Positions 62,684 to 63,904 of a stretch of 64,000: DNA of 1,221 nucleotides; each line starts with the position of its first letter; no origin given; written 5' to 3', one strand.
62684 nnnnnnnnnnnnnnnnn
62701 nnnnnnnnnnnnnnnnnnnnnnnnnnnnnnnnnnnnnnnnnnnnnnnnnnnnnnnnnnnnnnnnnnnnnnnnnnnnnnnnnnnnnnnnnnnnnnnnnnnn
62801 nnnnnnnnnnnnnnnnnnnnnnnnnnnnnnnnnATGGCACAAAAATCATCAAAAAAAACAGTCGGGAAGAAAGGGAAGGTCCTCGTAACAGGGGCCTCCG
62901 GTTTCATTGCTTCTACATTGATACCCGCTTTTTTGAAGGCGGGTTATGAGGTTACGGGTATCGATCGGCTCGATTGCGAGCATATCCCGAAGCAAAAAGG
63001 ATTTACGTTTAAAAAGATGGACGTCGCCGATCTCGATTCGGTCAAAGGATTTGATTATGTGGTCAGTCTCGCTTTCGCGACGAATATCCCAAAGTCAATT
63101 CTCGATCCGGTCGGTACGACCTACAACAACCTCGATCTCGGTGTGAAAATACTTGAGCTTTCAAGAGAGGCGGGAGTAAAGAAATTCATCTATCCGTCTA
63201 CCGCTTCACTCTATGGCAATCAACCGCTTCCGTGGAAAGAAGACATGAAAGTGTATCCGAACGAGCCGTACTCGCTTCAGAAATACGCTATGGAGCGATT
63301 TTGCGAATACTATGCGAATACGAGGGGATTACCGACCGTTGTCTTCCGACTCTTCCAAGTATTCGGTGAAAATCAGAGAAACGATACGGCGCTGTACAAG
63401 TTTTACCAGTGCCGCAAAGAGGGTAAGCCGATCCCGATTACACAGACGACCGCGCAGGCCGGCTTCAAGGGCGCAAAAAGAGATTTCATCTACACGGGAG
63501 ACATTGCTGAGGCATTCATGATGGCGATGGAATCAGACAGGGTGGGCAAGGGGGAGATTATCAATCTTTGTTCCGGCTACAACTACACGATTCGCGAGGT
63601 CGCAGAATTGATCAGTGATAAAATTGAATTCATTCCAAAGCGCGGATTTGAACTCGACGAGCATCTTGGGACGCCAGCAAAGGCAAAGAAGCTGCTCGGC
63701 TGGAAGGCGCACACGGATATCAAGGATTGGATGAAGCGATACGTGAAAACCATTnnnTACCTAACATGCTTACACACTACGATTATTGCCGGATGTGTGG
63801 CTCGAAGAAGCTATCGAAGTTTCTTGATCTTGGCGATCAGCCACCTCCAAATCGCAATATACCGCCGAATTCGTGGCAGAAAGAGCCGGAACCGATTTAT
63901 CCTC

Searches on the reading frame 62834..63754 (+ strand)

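Call 72: search_protein_families(library=pfam, proteins=[window:62834-63754:+], max_evalue=0.00001)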
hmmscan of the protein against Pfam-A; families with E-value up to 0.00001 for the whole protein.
window:62834-63754:+ (307 aa): 6 families
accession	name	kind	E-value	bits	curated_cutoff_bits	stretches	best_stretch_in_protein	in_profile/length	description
PF01370.27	Epimerase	-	2.3e-47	161.9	20.9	1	16-246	1-240/240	NAD dependent epimerase/dehydratase family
PF16363.11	GDP_Man_Dehyd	-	8.1e-34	118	27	1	17-301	1-330/332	GDP-mannose 4,6 dehydratase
PF01073.25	3Beta_HSD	-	9.8e-11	41.6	22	1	17-232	1-229/280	3-beta hydroxysteroid dehydrogenase/isomerase family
PF05368.20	NmrA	-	1.4e-09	38.4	27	1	13-265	2-235/298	NmrA-like family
PF04321.23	RmlD_sub_bind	-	1.3e-08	34.8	27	1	15-183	2-158/287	RmlD substrate binding domain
PF13460.12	NAD_binding_10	-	2.2e-07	31.3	27.2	1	20-155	1-129/184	NAD(P)H-binding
